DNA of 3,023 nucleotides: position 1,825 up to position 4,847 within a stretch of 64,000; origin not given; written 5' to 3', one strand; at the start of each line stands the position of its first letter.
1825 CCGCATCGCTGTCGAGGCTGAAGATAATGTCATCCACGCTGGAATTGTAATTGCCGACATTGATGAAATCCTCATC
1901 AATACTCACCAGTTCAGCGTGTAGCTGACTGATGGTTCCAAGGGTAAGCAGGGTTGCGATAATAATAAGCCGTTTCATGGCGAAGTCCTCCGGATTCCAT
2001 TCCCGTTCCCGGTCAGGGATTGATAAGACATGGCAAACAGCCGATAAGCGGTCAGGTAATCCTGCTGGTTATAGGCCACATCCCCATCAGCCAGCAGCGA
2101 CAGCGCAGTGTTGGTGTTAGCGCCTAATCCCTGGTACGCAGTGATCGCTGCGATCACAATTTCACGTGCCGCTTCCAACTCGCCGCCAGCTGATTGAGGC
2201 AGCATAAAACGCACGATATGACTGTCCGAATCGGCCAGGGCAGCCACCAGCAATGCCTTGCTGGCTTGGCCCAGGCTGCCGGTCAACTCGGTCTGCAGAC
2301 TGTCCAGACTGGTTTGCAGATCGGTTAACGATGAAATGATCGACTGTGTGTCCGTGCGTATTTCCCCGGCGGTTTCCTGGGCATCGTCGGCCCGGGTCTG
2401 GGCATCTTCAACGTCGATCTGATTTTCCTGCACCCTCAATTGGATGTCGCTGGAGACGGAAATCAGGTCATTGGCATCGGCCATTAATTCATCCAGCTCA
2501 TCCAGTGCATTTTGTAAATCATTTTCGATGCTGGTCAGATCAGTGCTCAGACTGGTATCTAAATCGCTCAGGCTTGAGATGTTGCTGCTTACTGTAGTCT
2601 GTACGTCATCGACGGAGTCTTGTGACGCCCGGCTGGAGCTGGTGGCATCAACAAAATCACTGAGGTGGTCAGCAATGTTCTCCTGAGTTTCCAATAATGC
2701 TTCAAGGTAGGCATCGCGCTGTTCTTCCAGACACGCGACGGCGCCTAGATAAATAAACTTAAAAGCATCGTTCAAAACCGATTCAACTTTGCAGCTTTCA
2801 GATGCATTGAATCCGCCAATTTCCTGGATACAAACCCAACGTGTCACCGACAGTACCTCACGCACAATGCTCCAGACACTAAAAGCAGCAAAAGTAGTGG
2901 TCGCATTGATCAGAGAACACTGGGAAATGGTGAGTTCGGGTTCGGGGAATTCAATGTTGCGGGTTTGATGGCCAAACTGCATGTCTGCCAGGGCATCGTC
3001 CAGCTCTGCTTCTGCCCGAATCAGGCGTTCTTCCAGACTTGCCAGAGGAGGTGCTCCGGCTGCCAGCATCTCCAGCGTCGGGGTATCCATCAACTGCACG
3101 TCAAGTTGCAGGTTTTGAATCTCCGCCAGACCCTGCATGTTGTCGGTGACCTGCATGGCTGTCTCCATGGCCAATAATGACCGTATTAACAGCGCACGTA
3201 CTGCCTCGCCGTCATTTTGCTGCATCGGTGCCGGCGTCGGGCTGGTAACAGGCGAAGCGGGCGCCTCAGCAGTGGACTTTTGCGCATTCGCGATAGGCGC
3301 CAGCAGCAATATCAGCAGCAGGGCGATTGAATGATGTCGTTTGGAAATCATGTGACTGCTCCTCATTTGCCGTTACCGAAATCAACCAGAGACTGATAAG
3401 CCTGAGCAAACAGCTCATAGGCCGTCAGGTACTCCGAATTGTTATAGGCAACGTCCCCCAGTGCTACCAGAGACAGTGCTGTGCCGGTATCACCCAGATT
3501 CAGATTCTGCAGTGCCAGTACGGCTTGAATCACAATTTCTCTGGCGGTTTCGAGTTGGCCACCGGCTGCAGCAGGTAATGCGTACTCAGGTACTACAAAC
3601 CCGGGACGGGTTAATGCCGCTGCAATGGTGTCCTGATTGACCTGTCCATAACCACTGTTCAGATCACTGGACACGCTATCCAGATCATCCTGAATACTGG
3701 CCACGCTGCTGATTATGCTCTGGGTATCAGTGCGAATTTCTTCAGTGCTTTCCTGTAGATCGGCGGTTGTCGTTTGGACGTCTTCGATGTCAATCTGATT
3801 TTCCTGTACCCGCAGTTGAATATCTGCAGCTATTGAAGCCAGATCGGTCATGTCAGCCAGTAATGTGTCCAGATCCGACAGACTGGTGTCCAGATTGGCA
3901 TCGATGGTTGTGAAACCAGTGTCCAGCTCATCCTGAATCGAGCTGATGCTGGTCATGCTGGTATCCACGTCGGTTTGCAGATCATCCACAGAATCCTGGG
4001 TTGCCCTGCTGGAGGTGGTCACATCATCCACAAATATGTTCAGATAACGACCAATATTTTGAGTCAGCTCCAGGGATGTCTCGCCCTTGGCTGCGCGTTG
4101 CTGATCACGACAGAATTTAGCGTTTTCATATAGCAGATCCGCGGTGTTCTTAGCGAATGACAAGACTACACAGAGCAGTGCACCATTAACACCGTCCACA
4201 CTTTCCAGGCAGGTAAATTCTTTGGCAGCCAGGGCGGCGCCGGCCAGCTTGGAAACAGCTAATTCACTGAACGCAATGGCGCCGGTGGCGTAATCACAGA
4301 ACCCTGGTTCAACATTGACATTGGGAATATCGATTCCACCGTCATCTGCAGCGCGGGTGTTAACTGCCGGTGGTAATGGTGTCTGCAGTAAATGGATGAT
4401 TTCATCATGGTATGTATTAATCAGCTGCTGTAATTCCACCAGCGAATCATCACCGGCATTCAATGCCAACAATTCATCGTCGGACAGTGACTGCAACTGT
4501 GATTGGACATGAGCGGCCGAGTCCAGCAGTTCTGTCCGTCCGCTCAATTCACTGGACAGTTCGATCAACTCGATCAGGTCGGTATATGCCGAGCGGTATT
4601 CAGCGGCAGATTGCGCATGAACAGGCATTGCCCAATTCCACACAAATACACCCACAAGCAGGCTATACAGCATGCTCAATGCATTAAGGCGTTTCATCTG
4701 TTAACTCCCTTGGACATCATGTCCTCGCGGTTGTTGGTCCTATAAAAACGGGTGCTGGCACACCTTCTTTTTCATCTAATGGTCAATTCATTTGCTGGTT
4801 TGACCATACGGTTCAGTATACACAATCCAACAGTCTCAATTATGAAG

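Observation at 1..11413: Two tandem copies of a conserved three-gene exported-protein cassette (B - A - giant Calx-beta protein)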

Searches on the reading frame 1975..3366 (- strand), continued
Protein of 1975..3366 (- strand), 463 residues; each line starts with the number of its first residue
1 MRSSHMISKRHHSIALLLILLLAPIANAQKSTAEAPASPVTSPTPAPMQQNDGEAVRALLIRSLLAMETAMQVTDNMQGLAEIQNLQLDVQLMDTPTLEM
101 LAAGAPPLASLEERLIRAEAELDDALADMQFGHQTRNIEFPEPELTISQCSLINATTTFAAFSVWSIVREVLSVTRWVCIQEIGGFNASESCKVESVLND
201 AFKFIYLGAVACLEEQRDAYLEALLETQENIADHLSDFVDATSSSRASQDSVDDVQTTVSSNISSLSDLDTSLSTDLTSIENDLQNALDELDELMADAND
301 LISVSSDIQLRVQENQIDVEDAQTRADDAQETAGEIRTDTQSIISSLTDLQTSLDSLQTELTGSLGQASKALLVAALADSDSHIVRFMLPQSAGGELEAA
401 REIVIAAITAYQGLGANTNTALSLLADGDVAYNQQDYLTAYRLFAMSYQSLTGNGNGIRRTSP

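Call 76: fold_search(model_id=the predicted structure, library=viral)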
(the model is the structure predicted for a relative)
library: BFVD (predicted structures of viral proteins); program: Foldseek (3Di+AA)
matches with E <= 10: 337; with E <= 0.001: 0
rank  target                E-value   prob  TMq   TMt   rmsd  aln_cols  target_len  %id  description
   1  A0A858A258            4.0e-02  0.97  0.25  0.09  35.9       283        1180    7  MC006L [Molluscum contagiosum virus]
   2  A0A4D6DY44            5.7e-02  0.99  0.25  0.33  14.5       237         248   11  Uncharacterized protein [Edwardsiella phage pEt-SU]
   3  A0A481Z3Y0            1.9e-01  0.92  0.24  0.32  22.7       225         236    9  Transmembrane protein [Pithovirus LCPAC101]
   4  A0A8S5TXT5            2.7e-01  0.82  0.23  0.30  11.9       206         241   13  Uncharacterized protein [Siphoviridae sp. ctZiV25]
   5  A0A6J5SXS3            2.8e-01  0.66  0.28  0.19  28.4       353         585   13  Uncharacterized protein [uncultured Caudovirales phage]
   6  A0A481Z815            3.4e-01  0.84  0.30  0.38  20.6       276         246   12  Uncharacterized protein [Pithovirus LCPAC304]
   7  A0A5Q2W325            3.6e-01  0.66  0.20  0.35  14.6       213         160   10  (no name in the UniProt tables at hand)
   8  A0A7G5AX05            3.7e-01  0.66  0.26  0.15  39.1       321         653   11  MC006L [Molluscum contagiosum virus subtype 1]
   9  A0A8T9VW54            3.9e-01  0.66  0.23  0.39  15.9       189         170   13  (no name in the UniProt tables at hand)
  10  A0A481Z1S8            4.1e-01  0.87  0.29  0.47  11.0       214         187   13  Transmembrane protein [Pithovirus LCPAC001]
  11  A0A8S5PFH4            4.7e-01  0.57  0.22  0.25  13.3       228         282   11  Uncharacterized protein [Siphoviridae sp. ctM5A27]
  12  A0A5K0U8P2            4.9e-01  0.51  0.23  0.26  15.5       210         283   11  Uncharacterized protein [Yasminevirus sp. GU-2018]
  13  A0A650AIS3            4.9e-01  0.25  0.18  0.09  38.2       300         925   13  (no name in the UniProt tables at hand)
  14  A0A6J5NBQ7            5.1e-01  0.38  0.17  0.25  19.3       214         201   11  Dps DNA-binding ferritin-like protein (Oxidative damage protectant) [uncultured Caudovirales phage]
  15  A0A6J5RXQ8            6.1e-01  0.47  0.24  0.10  17.9       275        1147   11  Uncharacterized protein [uncultured Caudovirales phage]
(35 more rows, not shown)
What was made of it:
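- On Phage tail fibre or other phage structural proteins, for A and B: BFVD fold search best E 0.04 (call 76).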

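Call 77: search_protein_families(library=phrogs, proteins=[window:1975-3351:-], max_evalue=0.01)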
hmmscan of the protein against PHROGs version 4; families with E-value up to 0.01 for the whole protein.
window:1975-3351:- (458 aa): 2 families
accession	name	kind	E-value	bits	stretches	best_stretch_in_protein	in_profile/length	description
phrog_4211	-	tail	0.0014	16.7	1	208-359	1216-1380/2625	tail length tape measure protein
phrog_5328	-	unknown function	0.0027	19.1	0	290-359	1-70/101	-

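Call 78: search_protein_families(library=padloc, proteins=[window:1975-3351:-], max_evalue=0.01)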
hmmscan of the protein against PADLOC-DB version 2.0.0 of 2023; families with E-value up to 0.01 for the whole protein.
window:1975-3351:- (458 aa): 9 families
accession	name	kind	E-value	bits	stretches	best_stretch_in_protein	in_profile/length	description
PDLC03859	LmuB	-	2.8e-05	21.5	1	94-356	269-451/611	-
PDLC00580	JetC3|JetC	-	0.00022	17.6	1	201-357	243-399/1068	DUF3584 domain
PDLC00551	JetC2|JetC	-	0.00042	16.3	1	222-366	834-975/1365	DUF3584 domain; MukB-like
PDLC03861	LmuB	-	0.00073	15.6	1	210-367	818-982/1213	-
PDLC02668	DndD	-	0.00074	16.6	1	208-367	328-480/659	DndD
PDLC03865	LmuB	-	0.00079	15.7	1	210-355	297-448/1007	-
PDLC02714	PbeC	-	0.004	14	1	231-364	348-477/651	PbeC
PDLC00006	DruC1|DruC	-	0.0079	12.7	0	221-352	178-305/626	Unknown function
PDLC00553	JetC2|JetC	-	0.01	11.7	0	210-361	913-1064/1361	DUF3584 domain; MukB-like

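Call 85: search_protein_families(library=pfam, proteins=[L016:11396-14893:+, L018:9305-12922:+, L003:11341-15009:+], max_evalue=5)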
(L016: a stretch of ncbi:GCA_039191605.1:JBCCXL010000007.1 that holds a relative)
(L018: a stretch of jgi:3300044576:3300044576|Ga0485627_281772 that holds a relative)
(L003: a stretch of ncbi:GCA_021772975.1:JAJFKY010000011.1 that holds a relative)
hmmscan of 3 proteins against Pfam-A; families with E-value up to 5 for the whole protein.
L016:11396-14893:+ (1165 aa): 8 families
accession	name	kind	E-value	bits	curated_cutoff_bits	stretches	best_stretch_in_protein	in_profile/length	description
PF03160.20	Calx-beta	-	2.7e-27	95.6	27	2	428-524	19-119/119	Calx-beta domain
PF13004.13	BACON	-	4.9e-16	58.9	25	4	850-902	3-61/61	Putative binding domain, N-terminal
PF19190.6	BACON_2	-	1.6e-09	38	25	2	911-978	5-78/94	Viral BACON domain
PF16397.10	DUF5006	-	0.023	14.3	34.1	1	445-507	177-236/263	Domain of unknown function (DUF5006)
PF09244.16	Suc_Porlyase_C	-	0.048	14.6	23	1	451-482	8-40/67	Sucrose phosphorylase, C-terminal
PF08522.16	BT_3987-like_N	-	0.071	14.2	25.9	1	532-569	14-50/120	BT_3987-like, N-terminal domain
PF25687.1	Mycobacteriophage_Gene3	-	0.091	13.3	27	1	364-418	17-71/83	Mycobacteriophage Gene 3 protein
PF23978.1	DUF7303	-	0.15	12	27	1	779-811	18-50/195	Family of unknown function (DUF7303)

L018:9305-12922:+ (1205 aa): 4 families
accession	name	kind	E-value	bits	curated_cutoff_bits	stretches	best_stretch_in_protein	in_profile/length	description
PF03160.20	Calx-beta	-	1e-25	90.5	27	2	544-622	26-108/119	Calx-beta domain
PF19190.6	BACON_2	-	4.7e-11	42.9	25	3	747-817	17-91/94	Viral BACON domain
PF13004.13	BACON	-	5.9e-09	36.2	25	3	940-991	3-54/61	Putative binding domain, N-terminal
PF04655.20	APH_6_hur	-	0.13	12.1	27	1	1074-1111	43-80/252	Aminoglycoside/hydroxyurea antibiotic resistance kinase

L003:11341-15009:+ (1222 aa): 5 families
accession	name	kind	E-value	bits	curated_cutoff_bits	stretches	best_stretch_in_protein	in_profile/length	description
PF03160.20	Calx-beta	-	1.7e-32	112.4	27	2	549-625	24-99/119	Calx-beta domain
PF19190.6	BACON_2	-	1.5e-08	34.9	25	2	841-914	4-79/94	Viral BACON domain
PF13004.13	BACON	-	3.1e-05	24.3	25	3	871-922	3-60/61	Putative binding domain, N-terminal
PF17164.10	DUF5122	-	0.005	17.5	27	1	373-387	1-15/36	Domain of unknown function (DUF5122) beta-propeller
PF22925.3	TS_C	-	0.11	12.5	27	1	1074-1162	74-157/202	Trans-sialidase, C-terminal domain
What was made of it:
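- The lectin-like assignment of the giant's C-terminal domain is below threshold (call 85).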

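Call 89: find_related_loci(query=A1, collection=metagenome_contigs, flank=6000)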
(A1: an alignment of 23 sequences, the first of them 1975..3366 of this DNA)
Query A1 (463 aa) in metagenome_contigs; peptide patterns used: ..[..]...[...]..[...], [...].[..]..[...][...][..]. (x = any residue, [..] = any of these).
600 stretches matched a pattern (row limit reached: there are more); 2 encode a relative of the query (tblastn E <= 1e-3); 2 distinct loci.
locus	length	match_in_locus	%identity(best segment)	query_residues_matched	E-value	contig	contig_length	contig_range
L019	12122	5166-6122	35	138-457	6e-57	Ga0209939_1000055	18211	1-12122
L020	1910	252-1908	31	53-451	3e-44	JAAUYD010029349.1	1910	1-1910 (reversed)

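Call 91: list_cluster_members(proteins=[window:1975-3351:-, window:3363-4697:-, window:4939-8631:-, window:10058-11413:-, P0025])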
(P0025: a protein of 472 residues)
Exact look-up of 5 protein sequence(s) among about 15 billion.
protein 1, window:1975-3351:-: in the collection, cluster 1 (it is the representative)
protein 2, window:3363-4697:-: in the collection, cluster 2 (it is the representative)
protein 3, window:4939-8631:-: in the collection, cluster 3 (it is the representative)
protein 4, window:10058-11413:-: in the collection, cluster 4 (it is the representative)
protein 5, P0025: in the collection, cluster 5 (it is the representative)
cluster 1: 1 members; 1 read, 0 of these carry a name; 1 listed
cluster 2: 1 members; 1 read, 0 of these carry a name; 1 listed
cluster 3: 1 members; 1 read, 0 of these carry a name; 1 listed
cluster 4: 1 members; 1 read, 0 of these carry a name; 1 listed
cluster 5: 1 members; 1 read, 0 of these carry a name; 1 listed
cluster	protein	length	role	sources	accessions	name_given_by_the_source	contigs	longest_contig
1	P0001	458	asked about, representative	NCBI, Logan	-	-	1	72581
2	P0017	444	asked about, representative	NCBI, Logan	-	-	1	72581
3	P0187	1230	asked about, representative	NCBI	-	-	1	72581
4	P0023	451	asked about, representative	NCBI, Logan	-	-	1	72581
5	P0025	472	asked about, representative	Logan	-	-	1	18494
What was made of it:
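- Tried and rejected: A cluster look-up gave no organism name for the window's proteins (call 91).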

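Call 101: find_related_loci(query=A1, collection=viral_contigs, flank=5000)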
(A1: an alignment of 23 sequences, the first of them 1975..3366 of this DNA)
Query A1 (463 aa) in viral_contigs; peptide patterns used: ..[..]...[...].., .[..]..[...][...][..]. (x = any residue, [..] = any of these).
190 stretches matched a pattern, but none encodes a relative of the query by tblastn (E <= 1e-3).

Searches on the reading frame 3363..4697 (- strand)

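Call 6: search_protein_families(library=pfam, proteins=[window:3363-4697:-], max_evalue=1)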
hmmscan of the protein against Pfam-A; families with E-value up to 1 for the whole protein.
window:3363-4697:- (444 aa): 15 families
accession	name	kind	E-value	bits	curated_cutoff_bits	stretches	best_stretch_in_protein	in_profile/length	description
PF01601.21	CoV_S2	-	0.0016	17.6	40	1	217-284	213-280/521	Coronavirus spike glycoprotein S2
PF07200.18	Mod_r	-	0.0037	17.7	30.1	1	271-362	3-100/146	Modifier of rudimentary (Mod(r)) protein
PF04108.17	ATG17_like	-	0.011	15.7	43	1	89-346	72-252/355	Autophagy protein ATG17-like domain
PF00038.26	Filament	-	0.064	13.3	40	0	291-341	220-270/313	Intermediate filament protein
PF23067.1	MG280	-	0.089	12.8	27.4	1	224-353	50-170/259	Uncharacterised protein MG280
PF07464.16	ApoLp-III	-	0.098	13.2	36.3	1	211-328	7-117/146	Apolipophorin-III precursor (apoLp-III)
PF11285.13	DUF3086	-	0.11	12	24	1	234-331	9-109/277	Protein of unknown function (DUF3086)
PF20117.4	DUF6507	-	0.12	13.3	25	0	302-362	6-59/120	Family of unknown function (DUF6507)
PF12059.13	DUF3540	-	0.13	12.5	27.9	0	281-340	90-149/199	Protein of unknown function (DUF3540)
PF16043.11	DUF4795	-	0.21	11.4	34.8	0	299-346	4-51/208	Domain of unknown function (DUF4795)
PF06009.19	Laminin_II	-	0.26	11.7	33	0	304-348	12-56/138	Laminin Domain II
PF24918.1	NET2A_C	-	0.36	11.1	27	0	296-346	28-81/180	NET2A, C-terminal domain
PF05064.18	Nsp1_C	-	0.45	10.8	24.1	1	236-276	66-106/114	Nsp1-like C-terminal region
PF06419.17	COG6_N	-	0.7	10.5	27.4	0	243-297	37-91/114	Conserved oligomeric complex COG6, N-terminal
PF06103.16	DUF948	-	0.72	10.5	37.2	1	304-349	28-73/89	Bacterial protein of unknown function (DUF948)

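Call 7: search_protein_families(library=ncbifam, proteins=[window:3363-4697:-], max_evalue=1)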
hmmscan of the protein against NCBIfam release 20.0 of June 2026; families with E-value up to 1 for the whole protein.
window:3363-4697:- (444 aa): 14 families
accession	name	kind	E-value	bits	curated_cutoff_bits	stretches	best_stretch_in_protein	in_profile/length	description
NF045487.1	ASRP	equivalog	0.00023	19.9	300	1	230-351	151-270/593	archaea-specific SMC-related protein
NF047516.1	LA_3659_fam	equivalog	0.0003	20.5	36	1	214-336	26-130/221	LA_3659 family protein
NF047514.1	SpiroCoCo_N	equivalog_domain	0.0003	20.5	75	1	214-336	26-130/221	SpiroCoCo family coiled-coil protein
TIGR02168.1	SMC_prok_B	equivalog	0.00035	18.4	567.35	1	232-348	767-879/1181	chromosome segregation protein SMC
TIGR02169.1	SMC_prok_A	equivalog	0.00054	17.8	729.4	1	223-344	374-498/1165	chromosome segregation protein SMC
NF009897.0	PRK13357.1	equivalog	0.002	17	307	1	277-355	255-333/358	branched-chain amino acid aminotransferase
TIGR04527.1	mycoplas_twoTM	subfamily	0.0034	17.1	125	1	205-355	28-161/248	MG_279/MG_280 family protein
TIGR01969.1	minD_arch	subfamily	0.018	14.2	201.75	1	260-332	12-85/251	cell division ATPase MinD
TIGR01123.1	ilvE_II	equivalog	0.046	12.7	250.05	1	286-345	224-280/313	branched-chain-amino-acid transaminase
NF002572.0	PRK02224.1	equivalog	0.051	11.8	1087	1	223-345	260-378/888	DNA double-strand break repair ATPase Rad50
NF004578.0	PRK05922.1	equivalog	0.08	11.7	604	1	22-94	357-432/434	type III secretion system ATPase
NF001543.0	PRK00373.1-2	equivalog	0.12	12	290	1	256-299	117-160/212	V-type ATP synthase subunit D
NF033930.1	pneumo_PspA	exception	0.22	10.2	850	1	229-349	237-342/659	pneumococcal surface protein A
TIGR04211.1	SH3_and_anchor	equivalog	0.26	10.9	65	1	232-325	63-162/198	TIGR04211 family SH3 domain-containing protein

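Call 77: search_protein_families(library=phrogs, proteins=[window:3363-4697:-], max_evalue=0.01)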
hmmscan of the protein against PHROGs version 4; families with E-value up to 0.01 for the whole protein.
window:3363-4697:- (444 aa): 3 families
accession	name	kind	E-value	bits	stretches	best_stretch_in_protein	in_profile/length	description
phrog_19577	-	head and packaging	0.00042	20.5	1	221-348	58-181/378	minor head protein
phrog_1775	-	head and packaging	0.0026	16.3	1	223-349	652-732/1609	minor head protein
phrog_1047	-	tail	0.0057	15.7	1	237-355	11-130/1251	tail associated lysin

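Call 78: search_protein_families(library=padloc, proteins=[window:3363-4697:-], max_evalue=0.01)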
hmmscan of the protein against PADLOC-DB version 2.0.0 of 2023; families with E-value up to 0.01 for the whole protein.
window:3363-4697:- (444 aa): 2 families
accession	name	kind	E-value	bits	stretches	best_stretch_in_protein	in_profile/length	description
PDLC00517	JetC1|JetC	-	0.0028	14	1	223-346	646-770/1119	DUF3584 domain; MukB-like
PDLC00551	JetC2|JetC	-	0.0044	12.9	1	228-364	850-983/1365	DUF3584 domain; MukB-like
